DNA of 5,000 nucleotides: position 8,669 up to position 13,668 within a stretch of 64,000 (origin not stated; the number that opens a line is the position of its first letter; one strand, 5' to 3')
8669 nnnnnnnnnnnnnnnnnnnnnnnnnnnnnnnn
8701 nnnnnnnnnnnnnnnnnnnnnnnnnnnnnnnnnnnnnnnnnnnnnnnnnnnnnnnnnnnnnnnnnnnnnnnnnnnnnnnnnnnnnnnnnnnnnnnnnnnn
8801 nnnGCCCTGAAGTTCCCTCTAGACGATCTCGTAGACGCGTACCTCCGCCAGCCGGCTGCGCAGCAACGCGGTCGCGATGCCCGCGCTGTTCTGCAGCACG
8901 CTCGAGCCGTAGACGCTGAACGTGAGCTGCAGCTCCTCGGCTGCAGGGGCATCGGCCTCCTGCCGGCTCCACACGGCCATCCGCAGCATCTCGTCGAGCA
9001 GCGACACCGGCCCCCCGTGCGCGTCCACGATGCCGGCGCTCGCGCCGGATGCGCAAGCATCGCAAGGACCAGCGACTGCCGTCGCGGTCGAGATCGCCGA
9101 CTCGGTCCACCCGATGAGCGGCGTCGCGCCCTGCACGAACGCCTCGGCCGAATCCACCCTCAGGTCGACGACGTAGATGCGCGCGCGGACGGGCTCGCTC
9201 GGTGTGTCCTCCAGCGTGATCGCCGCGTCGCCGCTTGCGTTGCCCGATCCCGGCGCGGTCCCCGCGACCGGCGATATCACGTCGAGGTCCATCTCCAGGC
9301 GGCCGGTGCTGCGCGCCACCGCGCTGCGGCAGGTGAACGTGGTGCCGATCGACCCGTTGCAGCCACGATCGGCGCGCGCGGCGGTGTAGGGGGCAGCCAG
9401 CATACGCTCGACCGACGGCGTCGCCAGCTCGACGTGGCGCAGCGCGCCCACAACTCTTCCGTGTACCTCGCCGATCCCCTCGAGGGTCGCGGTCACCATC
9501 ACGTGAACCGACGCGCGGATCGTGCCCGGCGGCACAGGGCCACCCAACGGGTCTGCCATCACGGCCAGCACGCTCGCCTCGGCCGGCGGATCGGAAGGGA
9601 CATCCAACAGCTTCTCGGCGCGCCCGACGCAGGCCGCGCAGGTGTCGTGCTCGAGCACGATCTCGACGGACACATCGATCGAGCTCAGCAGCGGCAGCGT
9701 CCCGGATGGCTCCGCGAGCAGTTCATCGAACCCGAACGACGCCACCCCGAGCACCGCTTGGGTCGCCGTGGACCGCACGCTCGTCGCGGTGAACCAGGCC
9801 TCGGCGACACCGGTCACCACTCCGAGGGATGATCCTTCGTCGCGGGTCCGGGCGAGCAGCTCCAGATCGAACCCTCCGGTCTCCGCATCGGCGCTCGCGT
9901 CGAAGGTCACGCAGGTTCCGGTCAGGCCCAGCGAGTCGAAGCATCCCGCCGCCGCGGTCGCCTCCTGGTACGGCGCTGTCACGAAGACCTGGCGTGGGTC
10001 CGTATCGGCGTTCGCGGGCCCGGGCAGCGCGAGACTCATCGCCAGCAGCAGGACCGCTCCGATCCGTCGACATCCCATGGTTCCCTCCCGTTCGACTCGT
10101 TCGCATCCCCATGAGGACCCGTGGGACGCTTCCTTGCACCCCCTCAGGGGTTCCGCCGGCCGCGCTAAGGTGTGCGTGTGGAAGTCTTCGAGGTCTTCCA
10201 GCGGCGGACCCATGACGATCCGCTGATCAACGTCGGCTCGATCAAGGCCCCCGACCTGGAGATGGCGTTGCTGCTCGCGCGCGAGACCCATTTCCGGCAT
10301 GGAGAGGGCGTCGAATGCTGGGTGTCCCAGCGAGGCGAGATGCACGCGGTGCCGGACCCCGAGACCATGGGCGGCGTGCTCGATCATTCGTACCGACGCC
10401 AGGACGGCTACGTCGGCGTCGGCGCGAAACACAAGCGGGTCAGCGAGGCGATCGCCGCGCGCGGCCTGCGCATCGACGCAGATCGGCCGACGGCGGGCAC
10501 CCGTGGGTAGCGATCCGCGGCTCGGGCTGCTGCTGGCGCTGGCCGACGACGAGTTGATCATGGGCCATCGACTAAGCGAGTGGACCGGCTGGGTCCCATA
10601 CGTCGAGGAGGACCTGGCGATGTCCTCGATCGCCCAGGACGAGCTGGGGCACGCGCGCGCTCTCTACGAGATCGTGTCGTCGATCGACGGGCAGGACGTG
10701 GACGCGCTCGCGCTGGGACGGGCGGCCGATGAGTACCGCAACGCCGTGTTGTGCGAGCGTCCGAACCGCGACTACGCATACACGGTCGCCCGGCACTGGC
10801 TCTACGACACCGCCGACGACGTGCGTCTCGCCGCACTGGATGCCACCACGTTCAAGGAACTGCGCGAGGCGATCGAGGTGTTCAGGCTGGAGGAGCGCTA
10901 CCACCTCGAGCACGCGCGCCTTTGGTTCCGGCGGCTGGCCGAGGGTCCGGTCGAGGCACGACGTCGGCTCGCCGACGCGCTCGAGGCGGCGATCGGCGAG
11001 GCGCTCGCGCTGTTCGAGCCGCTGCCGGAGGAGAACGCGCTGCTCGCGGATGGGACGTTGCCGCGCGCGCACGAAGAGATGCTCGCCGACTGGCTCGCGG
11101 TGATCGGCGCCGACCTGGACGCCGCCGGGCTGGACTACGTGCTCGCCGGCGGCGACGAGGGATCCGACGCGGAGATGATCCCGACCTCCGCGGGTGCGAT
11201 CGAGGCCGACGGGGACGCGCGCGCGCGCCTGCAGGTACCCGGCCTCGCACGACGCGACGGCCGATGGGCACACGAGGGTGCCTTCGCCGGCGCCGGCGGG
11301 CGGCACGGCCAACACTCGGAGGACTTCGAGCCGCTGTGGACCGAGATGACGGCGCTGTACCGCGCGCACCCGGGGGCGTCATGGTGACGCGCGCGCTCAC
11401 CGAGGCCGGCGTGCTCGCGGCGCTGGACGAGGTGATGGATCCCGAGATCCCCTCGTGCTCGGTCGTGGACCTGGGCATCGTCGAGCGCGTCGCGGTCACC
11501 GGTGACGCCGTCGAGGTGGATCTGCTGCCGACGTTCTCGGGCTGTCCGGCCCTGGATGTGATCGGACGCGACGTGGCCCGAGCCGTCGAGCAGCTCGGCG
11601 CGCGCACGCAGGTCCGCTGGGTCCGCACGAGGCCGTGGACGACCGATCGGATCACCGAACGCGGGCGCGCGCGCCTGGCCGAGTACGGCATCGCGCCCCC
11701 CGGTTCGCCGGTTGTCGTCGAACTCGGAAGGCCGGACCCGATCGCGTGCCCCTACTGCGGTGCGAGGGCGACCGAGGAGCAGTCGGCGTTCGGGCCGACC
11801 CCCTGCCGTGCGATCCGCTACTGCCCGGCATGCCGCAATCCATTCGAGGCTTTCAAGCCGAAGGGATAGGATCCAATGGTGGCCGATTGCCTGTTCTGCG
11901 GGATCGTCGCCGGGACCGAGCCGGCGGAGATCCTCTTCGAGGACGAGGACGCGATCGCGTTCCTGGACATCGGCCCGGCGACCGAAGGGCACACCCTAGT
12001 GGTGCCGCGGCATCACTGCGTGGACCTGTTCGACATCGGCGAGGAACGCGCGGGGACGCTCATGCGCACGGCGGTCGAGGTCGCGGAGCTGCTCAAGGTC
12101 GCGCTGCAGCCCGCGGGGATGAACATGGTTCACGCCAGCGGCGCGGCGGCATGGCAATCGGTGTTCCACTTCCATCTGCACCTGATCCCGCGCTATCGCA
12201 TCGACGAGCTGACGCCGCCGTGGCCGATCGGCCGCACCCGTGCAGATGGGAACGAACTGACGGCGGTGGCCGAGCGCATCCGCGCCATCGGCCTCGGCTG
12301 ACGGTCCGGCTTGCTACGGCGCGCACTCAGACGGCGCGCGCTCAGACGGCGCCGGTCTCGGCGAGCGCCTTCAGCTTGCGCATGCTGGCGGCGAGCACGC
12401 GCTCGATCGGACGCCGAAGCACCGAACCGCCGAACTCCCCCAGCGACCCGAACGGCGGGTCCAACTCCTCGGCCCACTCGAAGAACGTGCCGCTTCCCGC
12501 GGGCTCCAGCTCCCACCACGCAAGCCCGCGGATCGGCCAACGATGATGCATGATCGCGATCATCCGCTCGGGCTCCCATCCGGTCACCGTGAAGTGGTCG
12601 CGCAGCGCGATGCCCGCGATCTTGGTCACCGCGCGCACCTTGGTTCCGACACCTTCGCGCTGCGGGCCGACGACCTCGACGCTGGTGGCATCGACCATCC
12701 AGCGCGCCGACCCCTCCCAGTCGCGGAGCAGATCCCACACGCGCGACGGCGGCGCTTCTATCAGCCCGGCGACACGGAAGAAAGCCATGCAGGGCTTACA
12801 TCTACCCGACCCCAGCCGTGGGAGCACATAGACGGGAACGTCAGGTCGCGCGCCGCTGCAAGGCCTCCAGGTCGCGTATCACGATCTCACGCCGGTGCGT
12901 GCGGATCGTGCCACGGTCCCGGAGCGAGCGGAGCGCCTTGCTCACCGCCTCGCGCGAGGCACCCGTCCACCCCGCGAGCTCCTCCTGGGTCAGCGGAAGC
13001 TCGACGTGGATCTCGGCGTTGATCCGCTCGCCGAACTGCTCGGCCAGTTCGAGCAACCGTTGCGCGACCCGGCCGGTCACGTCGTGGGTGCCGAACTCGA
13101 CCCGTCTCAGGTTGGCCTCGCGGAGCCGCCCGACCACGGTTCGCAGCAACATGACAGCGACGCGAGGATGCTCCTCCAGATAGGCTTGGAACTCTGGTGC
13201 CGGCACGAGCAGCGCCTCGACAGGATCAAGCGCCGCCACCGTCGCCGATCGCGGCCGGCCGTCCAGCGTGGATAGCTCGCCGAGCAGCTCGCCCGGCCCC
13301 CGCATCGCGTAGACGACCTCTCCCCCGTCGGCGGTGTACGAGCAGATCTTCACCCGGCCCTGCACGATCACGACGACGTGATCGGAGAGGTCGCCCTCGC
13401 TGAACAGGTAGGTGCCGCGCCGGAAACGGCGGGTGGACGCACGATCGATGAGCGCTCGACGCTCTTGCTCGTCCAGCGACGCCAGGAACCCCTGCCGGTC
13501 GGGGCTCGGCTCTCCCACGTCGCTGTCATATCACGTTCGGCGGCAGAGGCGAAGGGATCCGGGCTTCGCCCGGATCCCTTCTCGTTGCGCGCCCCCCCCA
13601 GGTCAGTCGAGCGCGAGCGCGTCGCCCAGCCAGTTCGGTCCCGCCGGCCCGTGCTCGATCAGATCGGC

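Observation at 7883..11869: Phenylacetyl-CoA epoxidase genes split: paaA separated from paaBCD by an inverted secreted-protein gene, no paaE nearby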

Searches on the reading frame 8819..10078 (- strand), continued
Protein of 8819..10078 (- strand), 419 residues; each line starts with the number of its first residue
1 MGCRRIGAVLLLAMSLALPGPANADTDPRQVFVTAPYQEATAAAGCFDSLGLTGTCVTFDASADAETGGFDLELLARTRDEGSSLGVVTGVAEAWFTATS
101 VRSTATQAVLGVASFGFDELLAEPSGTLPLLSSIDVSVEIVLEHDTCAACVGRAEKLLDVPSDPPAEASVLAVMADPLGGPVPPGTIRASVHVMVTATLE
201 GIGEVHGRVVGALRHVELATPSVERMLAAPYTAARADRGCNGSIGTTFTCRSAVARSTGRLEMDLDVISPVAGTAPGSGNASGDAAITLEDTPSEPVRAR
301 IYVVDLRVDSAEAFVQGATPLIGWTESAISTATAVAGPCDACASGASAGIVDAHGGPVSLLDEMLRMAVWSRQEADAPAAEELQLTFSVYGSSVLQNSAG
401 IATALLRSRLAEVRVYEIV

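Call 93: fold_search(model_id=the predicted structure, library=pdb)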
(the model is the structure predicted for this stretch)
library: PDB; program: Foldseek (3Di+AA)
matches with E <= 10: 1173; with E <= 0.001: 27
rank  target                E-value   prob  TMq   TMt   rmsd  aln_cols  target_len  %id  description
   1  6qfk_A                6.0e-07  0.97  0.16  0.07  20.4       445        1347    8  EngBF DARPin Fusion 4b G10 (released 2019-11-06)
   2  2zxq                  4.0e-06  0.93  0.16  0.07  20.4       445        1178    8  Crystal structure of endo-alpha-N-acetylgalactosaminidase from Bifidobacterium longum (EngBF) (released 2009-06-16)
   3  6qev_B                9.9e-06  0.85  0.16  0.07  21.3       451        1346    8  EngBF DARPin Fusion 4b B6 (released 2019-11-06)
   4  6qep                  1.1e-05  0.82  0.15  0.06  20.0       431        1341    6  EngBF DARPin Fusion 4b H14 (released 2019-11-06)
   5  6v1v_A                2.1e-05  0.77  0.12  0.08  20.1       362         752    8  VIP3B (VIP3B_2160) adapted for crystallization (released 2019-12-18)
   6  6v1v_B                3.5e-05  0.80  0.13  0.09  20.0       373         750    8  VIP3B (VIP3B_2160) adapted for crystallization (released 2019-12-18)
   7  9euj_G                4.1e-05  0.60  0.16  0.09  25.0       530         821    9  Cryo-EM structure of Staphylococcus aureus bacteriophage phi812 baseplate in the post-contraction state - sheath initi (released 2025-04-09)
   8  4j2q_A                1.3e-04  0.21  0.13  0.15  22.9       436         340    7  Crystal structure of C-terminally truncated arrestin reveals mechanism of arrestin activation (released 2013-05-01)
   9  9eui_Q                1.8e-04  0.44  0.17  0.09  25.7       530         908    9  Cryo-EM structure of Staphylococcus aureus bacteriophage phi812 baseplate in the post-contraction state - complete (released 2025-04-09)
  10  6u3f                  2.4e-04  0.16  0.11  0.13  26.4       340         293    6  Structure-based discovery of a novel small-molecule inhibitor of methicillin-resistant S. aureus (released 2020-03-25)
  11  7usy_J                2.6e-04  0.12  0.09  0.10  24.5       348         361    6  Structure of C. elegans TMC-1 complex with ARRD-6 (released 2022-10-19)
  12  9qxq                  5.1e-04  0.44  0.16  0.08  25.0       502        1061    8  native structure of full-length pesticidal protein Cry1Ca18 at pH9, from crystals formed in vivo (released 2026-02-11)
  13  1pvl                  5.4e-04  0.14  0.11  0.13  26.5       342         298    6  STRUCTURE OF THE PANTON-VALENTINE LEUCOCIDIN F COMPONENT FROM STAPHYLOCOCCUS AUREUS (released 1999-06-15)
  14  7t82_A                5.7e-04  0.15  0.11  0.14  25.9       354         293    6  Crystal Structure of LEUKOCIDIN E/CENTYRIN S26/FAB B438 (released 2023-01-11)
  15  6u2s                  6.8e-04  0.14  0.11  0.13  26.1       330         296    7  Structure-based discovery of a novel small-molecule inhibitor of methicillin-resistant S. aureus (released 2020-03-25)
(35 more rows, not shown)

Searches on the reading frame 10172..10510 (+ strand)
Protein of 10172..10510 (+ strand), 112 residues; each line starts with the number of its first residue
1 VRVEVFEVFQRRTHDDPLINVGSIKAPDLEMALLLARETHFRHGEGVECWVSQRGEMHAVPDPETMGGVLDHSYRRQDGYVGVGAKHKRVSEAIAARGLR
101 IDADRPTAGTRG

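Call 11: search_protein_families(library=pfam, proteins=[window:10172-10510:+], max_evalue=0.01)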
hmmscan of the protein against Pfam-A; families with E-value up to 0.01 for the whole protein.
window:10172-10510:+ (112 aa): 1 family
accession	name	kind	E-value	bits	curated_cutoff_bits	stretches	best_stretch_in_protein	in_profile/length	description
PF06243.16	PaaB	-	6.2e-14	52.4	27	1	4-80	3-82/89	Phenylacetic acid degradation B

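Call 12: search_protein_families(library=ncbifam, proteins=[window:10172-10510:+], max_evalue=0.01)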
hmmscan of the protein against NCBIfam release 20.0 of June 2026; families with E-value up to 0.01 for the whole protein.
window:10172-10510:+ (112 aa): 3 families
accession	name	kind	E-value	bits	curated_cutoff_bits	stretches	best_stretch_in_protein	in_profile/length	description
TIGR02157.1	PA_CoA_Oxy2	equivalog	1.8e-11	44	85.45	1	5-79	3-80/90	1,2-phenylacetyl-CoA epoxidase subunit PaaB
NF041867.1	paab_haloarch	equivalog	8.2e-10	38.7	150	1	5-92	2-90/100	1,2-phenylacetyl-CoA epoxidase subunit PaaB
TIGR04031.1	Htur_1727_fam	subfamily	2.5e-05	24.2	57.2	1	6-42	17-53/71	Htur_1727 family rSAM-partnered candidate RiPP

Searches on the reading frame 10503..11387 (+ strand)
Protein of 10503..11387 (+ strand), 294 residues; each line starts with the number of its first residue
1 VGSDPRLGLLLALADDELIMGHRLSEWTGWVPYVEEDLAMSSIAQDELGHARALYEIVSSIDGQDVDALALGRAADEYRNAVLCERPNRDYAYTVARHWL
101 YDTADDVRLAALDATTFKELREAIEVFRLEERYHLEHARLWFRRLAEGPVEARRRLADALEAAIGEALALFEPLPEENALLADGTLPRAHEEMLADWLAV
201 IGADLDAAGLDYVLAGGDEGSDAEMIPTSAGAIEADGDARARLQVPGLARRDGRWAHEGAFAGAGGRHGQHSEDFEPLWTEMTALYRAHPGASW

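Call 11: search_protein_families(library=pfam, proteins=[window:10503-11387:+], max_evalue=0.01)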
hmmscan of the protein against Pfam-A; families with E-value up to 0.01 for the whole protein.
window:10503-11387:+ (294 aa): 1 family
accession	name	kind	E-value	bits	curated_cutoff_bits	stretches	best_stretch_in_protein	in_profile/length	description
PF05138.18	PaaA_PaaC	-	1.4e-57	195.4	28.5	2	8-211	20-224/263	Phenylacetic acid catabolic protein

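Call 12: search_protein_families(library=ncbifam, proteins=[window:10503-11387:+], max_evalue=0.01)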
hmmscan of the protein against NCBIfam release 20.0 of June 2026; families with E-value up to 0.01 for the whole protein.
window:10503-11387:+ (294 aa): 2 families
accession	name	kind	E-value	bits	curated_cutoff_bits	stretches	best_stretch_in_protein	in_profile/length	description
TIGR02158.1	PA_CoA_Oxy3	equivalog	3.5e-56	190.7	133.35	2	13-211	1-198/237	1,2-phenylacetyl-CoA epoxidase subunit PaaC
TIGR02156.2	PA_CoA_Oxy1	equivalog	4.2e-06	26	280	1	25-177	44-195/289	1,2-phenylacetyl-CoA epoxidase subunit PaaA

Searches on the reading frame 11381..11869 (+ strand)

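Call 11: search_protein_families(library=pfam, proteins=[window:11381-11869:+], max_evalue=0.01)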
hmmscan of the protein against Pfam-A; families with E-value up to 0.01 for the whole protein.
window:11381-11869:+ (162 aa): 3 families
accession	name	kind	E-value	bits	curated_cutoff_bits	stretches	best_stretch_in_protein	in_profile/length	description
PF23451.1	Zn_ribbon_PaaD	-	4e-20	71.6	27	1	110-159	4-53/53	PaaD zinc beta ribbon domain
PF01883.24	FeS_assembly_P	-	5.5e-16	59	23.5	1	9-78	2-71/73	Iron-sulfur cluster assembly protein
PF09723.15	Zn_ribbon_8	-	0.0091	16.4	34.4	0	117-132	23-38/41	Zinc ribbon domain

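Call 12: search_protein_families(library=ncbifam, proteins=[window:11381-11869:+], max_evalue=0.01)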
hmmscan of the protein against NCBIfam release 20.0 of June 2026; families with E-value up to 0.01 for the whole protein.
window:11381-11869:+ (162 aa): 5 families
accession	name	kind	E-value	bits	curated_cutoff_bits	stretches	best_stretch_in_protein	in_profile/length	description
TIGR02159.1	PA_CoA_Oxy4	equivalog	1.5e-49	168.1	108.15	1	18-160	1-145/146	1,2-phenylacetyl-CoA epoxidase subunit PaaD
NF041868.1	paad_haloarch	equivalog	3.2e-19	69.3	180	1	8-104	28-125/127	1,2-phenylacetyl-CoA epoxidase subunit PaaD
NF041869.1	paae_haloarch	equivalog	7.2e-12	45.3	100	1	117-159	14-56/56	1,2-phenylacetyl-CoA epoxidase subunit PaaE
TIGR02945.1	SUF_assoc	equivalog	1.1e-10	41.8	143.4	1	9-99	4-96/99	SUF system Fe-S cluster assembly protein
TIGR03406.1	FeS_long_SufT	hypoth_equivalog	9e-09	35.3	202.6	1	7-96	74-169/174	putative Fe-S cluster assembly protein SufT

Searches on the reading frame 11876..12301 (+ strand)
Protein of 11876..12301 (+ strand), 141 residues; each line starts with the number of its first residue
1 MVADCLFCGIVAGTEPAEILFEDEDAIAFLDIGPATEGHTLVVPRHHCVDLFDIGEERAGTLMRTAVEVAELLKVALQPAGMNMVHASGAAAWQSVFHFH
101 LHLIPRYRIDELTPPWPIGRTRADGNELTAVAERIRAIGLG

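Call 11: search_protein_families(library=pfam, proteins=[window:11876-12301:+], max_evalue=0.01)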
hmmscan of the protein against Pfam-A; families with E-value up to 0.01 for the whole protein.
window:11876-12301:+ (141 aa): 2 families
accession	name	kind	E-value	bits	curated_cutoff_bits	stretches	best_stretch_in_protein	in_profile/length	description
PF01230.28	HIT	-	1.1e-23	84.1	21.5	1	15-108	4-97/98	HIT domain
PF11969.13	DcpS_C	-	7.2e-15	55.9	24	1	5-104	2-100/114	Scavenger mRNA decapping enzyme C-term binding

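Call 12: search_protein_families(library=ncbifam, proteins=[window:11876-12301:+], max_evalue=0.01)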
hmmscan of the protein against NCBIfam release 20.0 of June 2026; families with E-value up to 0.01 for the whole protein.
window:11876-12301:+ (141 aa): 3 families
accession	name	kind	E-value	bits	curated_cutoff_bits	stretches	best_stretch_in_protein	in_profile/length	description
NF045834.1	M_plasma_HinT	exception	9e-23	81.1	130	1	7-106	2-101/102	histidine triad protein HinT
NF052622.1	ATPAdlTfActino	equivalog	9e-10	38.3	290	1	22-110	57-146/176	ATP adenylyltransferase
NF007965.0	PRK10687.1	equivalog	1.5e-09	37.9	206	1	2-105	2-106/119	purine nucleoside phosphoramidase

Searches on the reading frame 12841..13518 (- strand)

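Call 65: search_protein_families(library=ncbifam, proteins=[window:12841-13518:-], max_evalue=0.001)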
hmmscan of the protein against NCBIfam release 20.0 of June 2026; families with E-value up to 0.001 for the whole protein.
window:12841-13518:- (225 aa): 13 families
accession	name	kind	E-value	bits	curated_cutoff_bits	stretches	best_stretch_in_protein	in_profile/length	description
NF008732.0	PRK11753.1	equivalog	2.9e-24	85.7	266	1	21-215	17-211/214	cAMP-activated global transcriptional regulator CRP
NF050806.1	TransRegFixKCaul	equivalog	3.9e-17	62.2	300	1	21-222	17-212/215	transcriptional regulator FixK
NF053664.1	TransRegPtrACyano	equivalog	1.1e-16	60.7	300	1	44-217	26-193/196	Crp/Fnr family transcriptional regulator PtrA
TIGR03697.1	NtcA_cyano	equivalog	1.1e-15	57.9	244.95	1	37-223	3-191/193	global nitrogen regulator NtcA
NF006901.0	PRK09392.1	equivalog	4e-13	49.2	211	1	11-223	14-220/236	transcriptional activator FtrB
NF045989.1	TransRegFnrLRhodb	equivalog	1e-12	47.8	300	1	13-223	22-234/245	transcriptional regulator FnrL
NF052518.1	TransRegLdrP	equivalog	4.2e-12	46.5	300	1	30-224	2-188/195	transcriptional regulator LdrP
NF058543.1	ActPatMycb56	equivalog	7.9e-11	41.4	460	1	17-132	9-122/317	acetyltransferase Pat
NF010499.0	PRK13918.1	equivalog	1.7e-09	37.5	274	1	28-222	13-199/205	CRP/FNR family transcriptional regulator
NF041163.2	encap_f2b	equivalog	1.2e-08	34.5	400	1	16-126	84-195/450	family 2B encapsulin nanocompartment shell protein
TIGR03896.1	cyc_nuc_ocin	subfamily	4.3e-08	32.9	161.05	1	23-128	157-262/317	bacteriocin-type transport-associated protein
NF008365.0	PRK11161.1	subfamily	1.7e-07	30.8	228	1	24-223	46-242/250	fumarate/nitrate reduction transcriptional regulator Fnr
NF050815.1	TransActFtrBCaul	equivalog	1.5e-05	24.4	300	1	21-222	26-221/251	transcriptional activator FtrB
